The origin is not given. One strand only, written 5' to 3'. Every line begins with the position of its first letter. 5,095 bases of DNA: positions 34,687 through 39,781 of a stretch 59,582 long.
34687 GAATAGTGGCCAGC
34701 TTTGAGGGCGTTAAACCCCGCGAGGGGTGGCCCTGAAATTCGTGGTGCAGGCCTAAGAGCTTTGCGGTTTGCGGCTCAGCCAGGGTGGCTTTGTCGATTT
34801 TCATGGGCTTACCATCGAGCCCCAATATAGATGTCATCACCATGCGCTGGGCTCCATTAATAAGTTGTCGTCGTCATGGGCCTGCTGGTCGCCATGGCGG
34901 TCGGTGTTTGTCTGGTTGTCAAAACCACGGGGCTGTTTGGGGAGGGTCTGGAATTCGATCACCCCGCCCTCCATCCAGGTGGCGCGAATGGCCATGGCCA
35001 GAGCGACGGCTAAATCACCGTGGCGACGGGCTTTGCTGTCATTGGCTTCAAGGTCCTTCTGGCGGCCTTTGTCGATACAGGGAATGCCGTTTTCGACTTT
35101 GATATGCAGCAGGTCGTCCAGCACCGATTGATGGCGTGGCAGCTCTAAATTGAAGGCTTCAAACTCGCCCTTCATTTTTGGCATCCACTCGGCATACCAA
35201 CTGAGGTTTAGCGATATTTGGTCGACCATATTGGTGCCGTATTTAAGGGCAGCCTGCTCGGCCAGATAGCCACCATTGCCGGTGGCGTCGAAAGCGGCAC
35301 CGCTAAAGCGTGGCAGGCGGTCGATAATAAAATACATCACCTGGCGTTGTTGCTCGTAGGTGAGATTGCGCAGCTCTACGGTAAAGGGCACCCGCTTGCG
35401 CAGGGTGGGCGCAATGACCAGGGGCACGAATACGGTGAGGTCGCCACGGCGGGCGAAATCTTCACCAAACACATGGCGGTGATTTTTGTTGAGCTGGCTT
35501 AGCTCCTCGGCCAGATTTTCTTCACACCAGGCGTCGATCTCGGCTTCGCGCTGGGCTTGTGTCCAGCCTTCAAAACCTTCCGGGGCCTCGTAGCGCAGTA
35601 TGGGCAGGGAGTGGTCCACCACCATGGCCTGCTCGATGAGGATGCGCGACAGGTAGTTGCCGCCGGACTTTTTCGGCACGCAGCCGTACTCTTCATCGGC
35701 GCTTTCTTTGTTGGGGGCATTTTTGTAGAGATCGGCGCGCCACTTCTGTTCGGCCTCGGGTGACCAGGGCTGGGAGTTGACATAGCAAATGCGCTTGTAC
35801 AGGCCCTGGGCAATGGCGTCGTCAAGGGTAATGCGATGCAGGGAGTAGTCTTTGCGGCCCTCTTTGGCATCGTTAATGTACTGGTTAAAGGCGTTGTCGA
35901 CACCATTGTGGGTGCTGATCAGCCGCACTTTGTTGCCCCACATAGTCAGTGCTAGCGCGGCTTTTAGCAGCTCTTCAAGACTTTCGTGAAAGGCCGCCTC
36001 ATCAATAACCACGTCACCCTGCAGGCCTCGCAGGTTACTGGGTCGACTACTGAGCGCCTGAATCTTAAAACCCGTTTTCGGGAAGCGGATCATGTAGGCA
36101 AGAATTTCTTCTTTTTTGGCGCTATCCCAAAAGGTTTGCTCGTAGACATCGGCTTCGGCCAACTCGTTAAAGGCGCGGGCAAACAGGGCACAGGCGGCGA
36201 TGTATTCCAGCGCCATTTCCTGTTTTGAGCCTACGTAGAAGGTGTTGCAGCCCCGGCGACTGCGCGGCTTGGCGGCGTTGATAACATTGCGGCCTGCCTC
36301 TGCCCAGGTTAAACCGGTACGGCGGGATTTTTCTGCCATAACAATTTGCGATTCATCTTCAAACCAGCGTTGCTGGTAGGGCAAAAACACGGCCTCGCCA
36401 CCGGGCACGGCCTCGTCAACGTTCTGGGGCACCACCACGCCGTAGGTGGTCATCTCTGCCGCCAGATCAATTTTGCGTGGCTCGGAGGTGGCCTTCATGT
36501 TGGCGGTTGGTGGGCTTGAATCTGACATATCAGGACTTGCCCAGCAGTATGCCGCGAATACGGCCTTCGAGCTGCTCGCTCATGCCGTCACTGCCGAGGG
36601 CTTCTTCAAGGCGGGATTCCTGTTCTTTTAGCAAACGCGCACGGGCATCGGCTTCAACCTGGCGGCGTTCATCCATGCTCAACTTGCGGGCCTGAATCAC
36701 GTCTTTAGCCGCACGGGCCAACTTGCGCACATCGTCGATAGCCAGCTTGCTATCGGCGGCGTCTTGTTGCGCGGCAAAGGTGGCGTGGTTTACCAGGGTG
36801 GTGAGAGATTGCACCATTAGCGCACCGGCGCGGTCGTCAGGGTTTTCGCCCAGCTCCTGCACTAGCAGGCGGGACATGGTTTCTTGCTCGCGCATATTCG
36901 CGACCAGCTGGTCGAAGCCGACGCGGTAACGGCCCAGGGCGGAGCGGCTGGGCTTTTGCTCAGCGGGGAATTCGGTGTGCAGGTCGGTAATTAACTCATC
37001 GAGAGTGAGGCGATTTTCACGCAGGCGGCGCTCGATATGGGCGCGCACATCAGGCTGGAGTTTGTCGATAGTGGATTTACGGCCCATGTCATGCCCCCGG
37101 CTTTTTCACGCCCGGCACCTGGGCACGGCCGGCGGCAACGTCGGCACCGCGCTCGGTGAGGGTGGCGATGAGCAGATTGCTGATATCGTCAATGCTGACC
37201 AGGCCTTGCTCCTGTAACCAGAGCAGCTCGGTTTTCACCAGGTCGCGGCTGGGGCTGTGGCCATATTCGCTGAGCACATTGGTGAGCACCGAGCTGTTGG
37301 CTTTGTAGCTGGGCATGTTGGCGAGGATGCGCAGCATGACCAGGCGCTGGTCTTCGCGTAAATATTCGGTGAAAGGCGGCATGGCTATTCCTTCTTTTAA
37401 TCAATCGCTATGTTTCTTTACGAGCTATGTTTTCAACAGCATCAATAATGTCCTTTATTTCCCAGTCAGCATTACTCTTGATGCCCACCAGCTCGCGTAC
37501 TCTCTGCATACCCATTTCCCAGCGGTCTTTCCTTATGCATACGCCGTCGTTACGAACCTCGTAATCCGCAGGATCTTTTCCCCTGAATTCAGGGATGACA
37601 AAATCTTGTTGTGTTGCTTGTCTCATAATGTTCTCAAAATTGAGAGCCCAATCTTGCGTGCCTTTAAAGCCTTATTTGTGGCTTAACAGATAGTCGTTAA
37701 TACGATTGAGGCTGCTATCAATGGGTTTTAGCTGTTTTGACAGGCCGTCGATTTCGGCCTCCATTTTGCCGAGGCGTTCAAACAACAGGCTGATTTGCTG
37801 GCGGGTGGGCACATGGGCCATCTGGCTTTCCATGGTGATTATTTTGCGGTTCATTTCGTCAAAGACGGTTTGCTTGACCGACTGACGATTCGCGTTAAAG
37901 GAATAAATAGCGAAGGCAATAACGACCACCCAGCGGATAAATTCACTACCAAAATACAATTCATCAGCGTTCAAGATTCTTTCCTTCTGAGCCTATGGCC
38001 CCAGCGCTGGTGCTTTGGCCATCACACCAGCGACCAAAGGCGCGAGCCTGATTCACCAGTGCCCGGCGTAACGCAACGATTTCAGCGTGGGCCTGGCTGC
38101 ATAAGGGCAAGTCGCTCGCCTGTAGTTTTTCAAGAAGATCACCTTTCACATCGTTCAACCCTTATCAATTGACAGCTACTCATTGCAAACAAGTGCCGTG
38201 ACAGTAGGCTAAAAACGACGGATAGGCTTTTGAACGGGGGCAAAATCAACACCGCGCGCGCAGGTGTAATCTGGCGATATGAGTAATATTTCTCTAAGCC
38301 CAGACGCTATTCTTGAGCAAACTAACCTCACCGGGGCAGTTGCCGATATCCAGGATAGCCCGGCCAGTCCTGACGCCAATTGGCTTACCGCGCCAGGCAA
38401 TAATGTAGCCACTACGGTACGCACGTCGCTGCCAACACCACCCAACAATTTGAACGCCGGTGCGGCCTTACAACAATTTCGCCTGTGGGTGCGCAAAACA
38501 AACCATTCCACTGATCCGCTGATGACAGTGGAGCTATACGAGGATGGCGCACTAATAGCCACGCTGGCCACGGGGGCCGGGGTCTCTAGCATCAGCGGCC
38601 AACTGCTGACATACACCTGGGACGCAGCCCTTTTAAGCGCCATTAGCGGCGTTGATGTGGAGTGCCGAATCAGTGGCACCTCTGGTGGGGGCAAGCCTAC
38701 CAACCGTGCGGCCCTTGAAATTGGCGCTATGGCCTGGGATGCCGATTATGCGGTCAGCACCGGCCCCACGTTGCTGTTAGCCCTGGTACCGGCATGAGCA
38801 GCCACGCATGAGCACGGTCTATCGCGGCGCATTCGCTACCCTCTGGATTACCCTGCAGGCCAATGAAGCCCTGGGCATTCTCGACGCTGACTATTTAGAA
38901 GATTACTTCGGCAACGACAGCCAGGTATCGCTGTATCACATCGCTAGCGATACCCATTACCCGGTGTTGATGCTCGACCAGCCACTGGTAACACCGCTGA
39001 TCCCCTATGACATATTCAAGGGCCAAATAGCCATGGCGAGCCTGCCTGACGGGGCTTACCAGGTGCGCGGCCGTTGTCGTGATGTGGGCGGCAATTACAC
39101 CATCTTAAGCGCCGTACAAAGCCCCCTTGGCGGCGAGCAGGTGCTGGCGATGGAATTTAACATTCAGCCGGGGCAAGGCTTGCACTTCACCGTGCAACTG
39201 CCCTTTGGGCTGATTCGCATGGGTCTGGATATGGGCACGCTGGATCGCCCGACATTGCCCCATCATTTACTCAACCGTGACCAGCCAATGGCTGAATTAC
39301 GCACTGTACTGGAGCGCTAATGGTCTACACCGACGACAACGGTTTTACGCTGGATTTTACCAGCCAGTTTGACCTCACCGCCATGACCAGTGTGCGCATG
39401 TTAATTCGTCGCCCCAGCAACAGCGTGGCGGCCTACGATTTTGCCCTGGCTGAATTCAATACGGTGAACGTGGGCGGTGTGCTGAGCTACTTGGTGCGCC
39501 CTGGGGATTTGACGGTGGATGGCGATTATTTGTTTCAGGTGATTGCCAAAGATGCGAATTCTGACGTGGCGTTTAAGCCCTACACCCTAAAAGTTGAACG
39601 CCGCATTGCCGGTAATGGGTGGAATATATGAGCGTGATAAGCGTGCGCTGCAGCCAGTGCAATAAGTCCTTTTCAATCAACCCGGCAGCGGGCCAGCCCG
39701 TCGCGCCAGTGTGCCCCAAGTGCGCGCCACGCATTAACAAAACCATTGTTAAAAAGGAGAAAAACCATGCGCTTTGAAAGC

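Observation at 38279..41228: Seven-gene translationally coupled cassette of unknown function, transcribed opposite to the late operon in the middle of the prophage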

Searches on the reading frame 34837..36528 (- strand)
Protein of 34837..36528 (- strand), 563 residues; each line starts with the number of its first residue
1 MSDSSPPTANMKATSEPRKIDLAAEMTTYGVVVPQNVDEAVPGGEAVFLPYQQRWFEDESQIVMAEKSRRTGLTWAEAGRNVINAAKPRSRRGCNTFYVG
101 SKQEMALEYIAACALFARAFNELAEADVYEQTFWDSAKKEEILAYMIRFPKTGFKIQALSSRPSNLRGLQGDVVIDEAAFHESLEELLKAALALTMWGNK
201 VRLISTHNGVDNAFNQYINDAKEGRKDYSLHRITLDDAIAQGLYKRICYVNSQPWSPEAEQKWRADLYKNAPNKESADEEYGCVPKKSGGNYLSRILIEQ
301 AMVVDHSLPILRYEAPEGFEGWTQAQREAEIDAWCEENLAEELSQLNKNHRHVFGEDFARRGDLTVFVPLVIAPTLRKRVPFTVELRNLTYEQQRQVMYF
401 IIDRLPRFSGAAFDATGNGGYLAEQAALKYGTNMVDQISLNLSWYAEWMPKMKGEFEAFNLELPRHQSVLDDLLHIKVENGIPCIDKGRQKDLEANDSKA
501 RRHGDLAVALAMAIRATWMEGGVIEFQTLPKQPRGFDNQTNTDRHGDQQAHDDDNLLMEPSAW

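Call 102: search_dna_similar(query=window:34837-36528:-, collection=phages, mode=protein, max_rows=15, max_evalue=1e-20)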
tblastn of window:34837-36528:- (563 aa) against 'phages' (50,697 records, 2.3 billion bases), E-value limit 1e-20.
Records with a match: 113; places in all: 113; records where one place covers at least 80% of the query: 109.
Best place of each record, by identity: 60-80% 65; <60% 48.
By first word of the organism name: Pseudomonas 52; Vibrio 12; Escherichia 9; Burkholderia 9; Yersinia 5; Shigella 2; Pseudoalteromonas 2; Shewanella 2; Klebsiella 2; Rhodobacter 2; and 12 more.
By host as written in the record: Pseudomonas aeruginosa 33; - 17; Vibrio sp. 9; Burkholderia sp. 5; Yersinia pestis EV76-CN 4; Escherichia coli 3; Pseudomonas aeruginosa ST773 (NDM-1-producing) 2; Shigella flexneri serotype 4a 2; and 28 more.
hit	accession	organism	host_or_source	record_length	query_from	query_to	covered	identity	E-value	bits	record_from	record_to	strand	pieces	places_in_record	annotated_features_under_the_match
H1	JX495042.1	Pseudomonas phage JBD25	-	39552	11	563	98%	77.9%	0e+0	869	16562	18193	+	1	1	hypothetical protein | PF06074 family protein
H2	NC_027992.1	Pseudomonas phage JBD25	-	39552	11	563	98%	77.9%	0e+0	869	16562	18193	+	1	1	hypothetical protein | PF06074 family protein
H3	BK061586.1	Pseudomonas phage vB_PaeS-D14K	Pseudomonas aeruginosa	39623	11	563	98%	77.9%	0e+0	869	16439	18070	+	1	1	Terminase large subunit | Portal protein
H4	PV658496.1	Pseudomonas phage TAB03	Pseudomonas aeruginosa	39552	11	563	98%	77.9%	0e+0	869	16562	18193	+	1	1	terminase large subunit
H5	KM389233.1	Pseudomonas phage F_TK1727sp/MX560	-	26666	11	563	98%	77.8%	0e+0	868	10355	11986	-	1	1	record has no annotation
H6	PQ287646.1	Pseudomonas phage Tom33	Pseudomonas aeruginosa BWKH33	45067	11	563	98%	77.8%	0e+0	868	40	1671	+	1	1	hypothetical protein | portal protein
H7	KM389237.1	Pseudomonas phage F_HA1208sp/Pa1651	-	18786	11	563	98%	77.8%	0e+0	868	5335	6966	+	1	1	record has no annotation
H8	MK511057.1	Pseudomonas phage vB_Pae_CF5a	Pseudomonas aeruginosa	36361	11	563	98%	77.8%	0e+0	868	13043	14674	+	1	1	terminase large subunit | hypothetical protein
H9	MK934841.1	Pseudomonas phage UMP151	Pseudomonas aeruginosa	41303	11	563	98%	77.8%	0e+0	868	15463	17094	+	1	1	terminase large subunit | portal protein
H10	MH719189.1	Pseudomonas phage Fc02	Pseudomonas aeruginosa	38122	11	563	98%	77.8%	0e+0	868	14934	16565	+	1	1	hypothetical protein | portal protein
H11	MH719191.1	Pseudomonas phage Fc22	Pseudomonas aeruginosa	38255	11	563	98%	77.8%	0e+0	868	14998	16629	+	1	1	hypothetical protein | portal protein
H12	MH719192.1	Pseudomonas phage Ps56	Pseudomonas aeruginosa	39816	11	563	98%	77.8%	0e+0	868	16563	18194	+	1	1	hypothetical protein | portal protein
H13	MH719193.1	Pseudomonas phage H72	Pseudomonas aeruginosa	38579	11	563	98%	77.8%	0e+0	868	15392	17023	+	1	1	hypothetical protein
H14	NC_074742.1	Pseudomonas phage Fc22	Pseudomonas aeruginosa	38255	11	563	98%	77.8%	0e+0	868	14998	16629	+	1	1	hypothetical protein | portal protein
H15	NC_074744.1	Pseudomonas phage Fc02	Pseudomonas aeruginosa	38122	11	563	98%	77.8%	0e+0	868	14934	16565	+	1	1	hypothetical protein | portal protein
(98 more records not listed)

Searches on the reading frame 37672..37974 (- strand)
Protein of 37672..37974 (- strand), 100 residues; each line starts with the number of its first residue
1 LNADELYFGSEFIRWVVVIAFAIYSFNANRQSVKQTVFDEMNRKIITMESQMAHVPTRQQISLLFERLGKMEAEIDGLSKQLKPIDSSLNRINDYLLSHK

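Call 41: search_protein_families(library=pfam, proteins=[window:37672-37974:-], max_evalue=0.01)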
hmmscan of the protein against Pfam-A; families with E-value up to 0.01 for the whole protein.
window:37672-37974:- (100 aa): 1 family
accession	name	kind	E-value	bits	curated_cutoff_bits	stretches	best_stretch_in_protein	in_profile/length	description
PF10805.13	DUF2730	-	1.4e-05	25.6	24.9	1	18-87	20-91/102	Protein of unknown function (DUF2730)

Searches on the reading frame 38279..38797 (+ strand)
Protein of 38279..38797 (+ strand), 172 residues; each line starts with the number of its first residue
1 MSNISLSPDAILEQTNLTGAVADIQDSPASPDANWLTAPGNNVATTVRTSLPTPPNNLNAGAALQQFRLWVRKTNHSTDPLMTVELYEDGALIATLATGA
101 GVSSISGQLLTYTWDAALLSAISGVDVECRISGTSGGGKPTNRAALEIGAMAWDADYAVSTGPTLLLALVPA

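Call 3: search_protein_families(library=pfam, proteins=[window:38279-38797:+], max_evalue=1)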
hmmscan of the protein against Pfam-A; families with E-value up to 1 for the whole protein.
window:38279-38797:+ (172 aa): 0 families

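Call 4: search_protein_families(library=phrogs, proteins=[window:38279-38797:+], max_evalue=1)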
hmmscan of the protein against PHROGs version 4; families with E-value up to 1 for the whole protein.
window:38279-38797:+ (172 aa): 0 families

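Call 13: find_homologous_proteins(query=window:38279-38797:+)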
Query window:38279-38797:+ (172 aa): 5 proteins with E <= 0.001 among 612 candidates.
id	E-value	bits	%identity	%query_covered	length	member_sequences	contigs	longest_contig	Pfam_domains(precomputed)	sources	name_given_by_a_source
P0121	2.5e-104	364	100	100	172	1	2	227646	-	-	-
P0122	1.2e-49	186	54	97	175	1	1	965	-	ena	-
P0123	6.2e-37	145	49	89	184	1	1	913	-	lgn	-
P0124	7.3e-10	57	57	39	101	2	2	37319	-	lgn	-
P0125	1.1e-9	56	57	39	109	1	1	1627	-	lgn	-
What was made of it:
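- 38279..38797 (+): c1: a 172-aa variable partner protein. It has an N-terminal domain of about 150 aa plus the shared C-terminal tail (.................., encoded at 38762-38794). Only 4 homologues in 5.8 billion proteins (call 13).
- Checked: c1 has four homologues (call 13).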

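Call 50: find_encoding_contigs(protein=window:38279-38797:+, flank=3000, max_places=4)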
Protein window:38279-38797:+ (172 aa): no gene with exactly this product is on record in the collection.

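Call 91: search_protein_families(library=padloc, proteins=[window:38279-38797:+], max_evalue=0.01)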
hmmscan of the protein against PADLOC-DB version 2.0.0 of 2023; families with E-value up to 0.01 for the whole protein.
window:38279-38797:+ (172 aa): 0 families

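Call 92: search_protein_families(library=ncbifam, proteins=[window:38279-38797:+], max_evalue=0.01)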
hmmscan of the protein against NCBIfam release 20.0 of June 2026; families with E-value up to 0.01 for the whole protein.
window:38279-38797:+ (172 aa): 0 families

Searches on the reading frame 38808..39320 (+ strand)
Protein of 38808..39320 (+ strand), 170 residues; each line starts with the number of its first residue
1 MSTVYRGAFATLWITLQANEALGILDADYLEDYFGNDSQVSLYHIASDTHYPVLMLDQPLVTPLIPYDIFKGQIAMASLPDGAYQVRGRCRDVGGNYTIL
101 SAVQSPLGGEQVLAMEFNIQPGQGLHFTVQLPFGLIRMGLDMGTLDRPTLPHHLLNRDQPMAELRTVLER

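Call 3: search_protein_families(library=pfam, proteins=[window:38808-39320:+], max_evalue=1)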
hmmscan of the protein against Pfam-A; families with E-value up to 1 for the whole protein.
window:38808-39320:+ (170 aa): 0 families

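Call 4: search_protein_families(library=phrogs, proteins=[window:38808-39320:+], max_evalue=1)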
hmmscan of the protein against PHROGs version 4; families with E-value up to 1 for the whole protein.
window:38808-39320:+ (170 aa): 0 families

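Call 42: find_homologous_proteins(query=window:38808-39320:+)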
Query window:38808-39320:+ (170 aa): 33 proteins with E <= 0.001 among 88 candidates.
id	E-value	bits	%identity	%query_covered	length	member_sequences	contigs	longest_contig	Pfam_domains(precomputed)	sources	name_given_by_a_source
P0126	4.1e-109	380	99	100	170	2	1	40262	-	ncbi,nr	ncbi:MAG: hypothetical protein JKY34_12560 [Kordiimonadaceae bacterium]|nr:hypothetical protein [Kor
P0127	1.3e-76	274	80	98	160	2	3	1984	-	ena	-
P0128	2.3e-72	261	75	98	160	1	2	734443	-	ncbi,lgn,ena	-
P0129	1.1e-71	258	76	94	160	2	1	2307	-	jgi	jgi:hypothetical protein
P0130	1.9e-59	218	58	100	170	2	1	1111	-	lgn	-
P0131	1.1e-57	213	58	92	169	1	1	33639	-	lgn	-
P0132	9.3e-53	197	55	96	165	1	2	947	-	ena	-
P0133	1.0e-52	197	58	87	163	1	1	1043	-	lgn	-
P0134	1.9e-52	196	60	87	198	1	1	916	-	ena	-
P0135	6.0e-52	194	59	84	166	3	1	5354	-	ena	-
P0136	1.3e-51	193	53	92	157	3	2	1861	-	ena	-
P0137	1.6e-51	193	58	85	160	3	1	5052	-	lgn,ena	-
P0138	1.8e-51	193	60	91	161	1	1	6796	-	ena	-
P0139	1.0e-50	190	57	92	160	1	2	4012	-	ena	-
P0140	2.3e-50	189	54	100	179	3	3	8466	-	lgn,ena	-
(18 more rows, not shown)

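Call 45: find_encoding_contigs(protein=P0126, flank=10000, max_places=3)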
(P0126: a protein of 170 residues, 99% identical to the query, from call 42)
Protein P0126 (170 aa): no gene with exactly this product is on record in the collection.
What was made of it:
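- Tried and rejected: Exact-sequence look-ups of the window's c1 and of the 99%-identical c2 (Kordiimonadaceae MAG) found no contig (calls 45, 50), so the source organism was not identified.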

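Call 51: predict_structure(alignment_id=A3)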
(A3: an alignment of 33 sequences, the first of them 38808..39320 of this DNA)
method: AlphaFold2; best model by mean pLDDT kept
length: 170 residues; sequences in the alignment: 33
mean_pLDDT: 69.4   pTM: 0.62
mean pLDDT of the five models: 69.4, 66.8, 66.7, 56.7, 56.1
residues with pLDDT >= 90: 14; 70-90: 66; 50-70: 73; < 50: 17
segments of 3 or more residues with pLDDT < 50: 132-136, 142-147
pLDDT, mean of each block of 10 residues (from residue 1): 70 71 62 79 92 82 68 87 86 70 55 74 56 50 49 63 66
secondary structure, 60 per line:
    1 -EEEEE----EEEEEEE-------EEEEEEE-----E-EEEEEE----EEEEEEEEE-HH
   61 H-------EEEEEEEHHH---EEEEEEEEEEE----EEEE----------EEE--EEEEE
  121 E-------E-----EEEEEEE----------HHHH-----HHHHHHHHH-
elements in order: E2-6 E11-17 E25-31 E39-44 E49-57 E69-75 E82-92 E97-100 E111-113 E116-121 E135-141 H152-155 H161-169
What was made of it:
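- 38808..39320 (+): c2: a 170-aa core protein. The N-terminal ~125 aa form a conserved Ig-like/E-set beta-sandwich, and the C-terminal ~45 aa are variable. AF2 model pLDDT 69 (call 51).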

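Call 53: fold_search(model_id=the predicted structure, library=pdb)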
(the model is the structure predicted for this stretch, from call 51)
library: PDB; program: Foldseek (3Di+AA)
matches with E <= 10: 951; with E <= 0.001: 0
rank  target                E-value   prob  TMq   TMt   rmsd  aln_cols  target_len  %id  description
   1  2c9x_A                2.2e-03  1.00  0.34  0.19   5.9       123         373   13  Sulfite dehydrogenase from Starkeya Novella Y236F mutant (released 2006-08-16)
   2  2blf_A                3.8e-03  0.99  0.34  0.19   5.9       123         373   13  Sulfite dehydrogenase from Starkeya Novella (released 2005-04-28)
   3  2ca4_A                3.8e-03  0.99  0.33  0.18   5.5       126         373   14  Sulfite dehydrogenase from Starkeya Novella mutant (released 2007-02-20)
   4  5icu                  5.9e-03  1.00  0.43  0.68   3.5       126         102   13  The crystal structure of CopC from Methylosinus trichosporium OB3b (released 2016-04-06)
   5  3r18                  2.6e-02  0.85  0.31  0.17   7.5       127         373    9  Chicken sulfite oxidase double mutant with altered activity and substrate affinity (released 2012-02-08)
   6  1sox_A                2.9e-02  0.87  0.31  0.15   7.4       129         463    7  SULFITE OXIDASE FROM CHICKEN LIVER (released 1998-04-29)
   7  3hbp                  3.1e-02  0.87  0.31  0.17   7.4       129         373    8  The crystal structure of C185S mutant of recombinant sulfite oxidase with bound substrate, sulfite, at the active site (released 2010-04-14)
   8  1sox_B                3.1e-02  0.85  0.31  0.15   7.4       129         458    7  SULFITE OXIDASE FROM CHICKEN LIVER (released 1998-04-29)
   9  2a9d_B                3.6e-02  0.84  0.31  0.18   7.4       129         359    7  Crystal structure of recombinant chicken sulfite oxidase with Arg at residue 161 (released 2005-08-02)
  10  6efi_A                3.8e-02  0.77  0.32  0.28   7.3       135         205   15  SK678 binding region (Siglec + Unique) (released 2020-02-19)
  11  3hbq                  4.3e-02  0.89  0.34  0.18   7.1       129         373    6  Structure of recombinant Chicken Liver Sulfite Oxidase mutant Cys 185 Ala (released 2010-04-14)
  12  2a9d_A                4.3e-02  0.82  0.31  0.17   7.4       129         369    7  Crystal structure of recombinant chicken sulfite oxidase with Arg at residue 161 (released 2005-08-02)
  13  1izk                  5.3e-02  0.85  0.30  0.10   5.4       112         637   12  Thermoactinomyces vulgaris R-47 alpha-amylase 1 mutant enzyme w398v (released 2003-07-29)
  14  2a9a_B                5.3e-02  0.80  0.32  0.18   7.4       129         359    7  Crystal structure of recombinant chicken sulfite oxidase with the bound product, sulfate, at the active site (released 2005-08-02)
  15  2a9b                  6.3e-02  0.82  0.33  0.18   7.1       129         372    7  Crystal structure of R138Q mutant of recombinant sulfite oxidase at resting state (released 2005-08-02)
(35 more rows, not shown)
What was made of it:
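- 38808..39320 (+): Foldseek hits to CopC and the sulfite-oxidase dimerisation domain at E of about 2e-3 to 6e-3 (call 53).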

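Call 91: search_protein_families(library=padloc, proteins=[window:38808-39320:+], max_evalue=0.01)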
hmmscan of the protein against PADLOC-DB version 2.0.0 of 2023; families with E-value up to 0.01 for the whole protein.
window:38808-39320:+ (170 aa): 0 families

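Call 92: search_protein_families(library=ncbifam, proteins=[window:38808-39320:+], max_evalue=0.01)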
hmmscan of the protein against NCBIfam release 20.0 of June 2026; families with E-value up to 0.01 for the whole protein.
window:38808-39320:+ (170 aa): 0 families

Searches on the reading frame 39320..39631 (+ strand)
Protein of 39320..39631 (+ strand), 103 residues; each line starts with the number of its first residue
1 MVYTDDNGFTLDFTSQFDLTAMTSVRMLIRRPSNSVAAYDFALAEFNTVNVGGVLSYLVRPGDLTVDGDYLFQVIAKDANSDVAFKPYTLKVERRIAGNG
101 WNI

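Call 3: search_protein_families(library=pfam, proteins=[window:39320-39631:+], max_evalue=1)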
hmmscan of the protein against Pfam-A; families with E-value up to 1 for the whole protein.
window:39320-39631:+ (103 aa): 0 families

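Call 4: search_protein_families(library=phrogs, proteins=[window:39320-39631:+], max_evalue=1)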
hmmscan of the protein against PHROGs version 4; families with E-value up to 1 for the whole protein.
window:39320-39631:+ (103 aa): 0 families

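Call 91: search_protein_families(library=padloc, proteins=[window:39320-39631:+], max_evalue=0.01)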
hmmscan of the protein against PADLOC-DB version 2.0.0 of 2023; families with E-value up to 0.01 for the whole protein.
window:39320-39631:+ (103 aa): 0 families

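Call 92: search_protein_families(library=ncbifam, proteins=[window:39320-39631:+], max_evalue=0.01)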
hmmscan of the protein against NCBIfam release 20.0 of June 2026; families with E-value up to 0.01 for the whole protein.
window:39320-39631:+ (103 aa): 0 families
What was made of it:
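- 39320..39631 (+): c3: a 103-aa core protein, beta-rich, not modelled. No family hit (calls 3, 4, 92).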
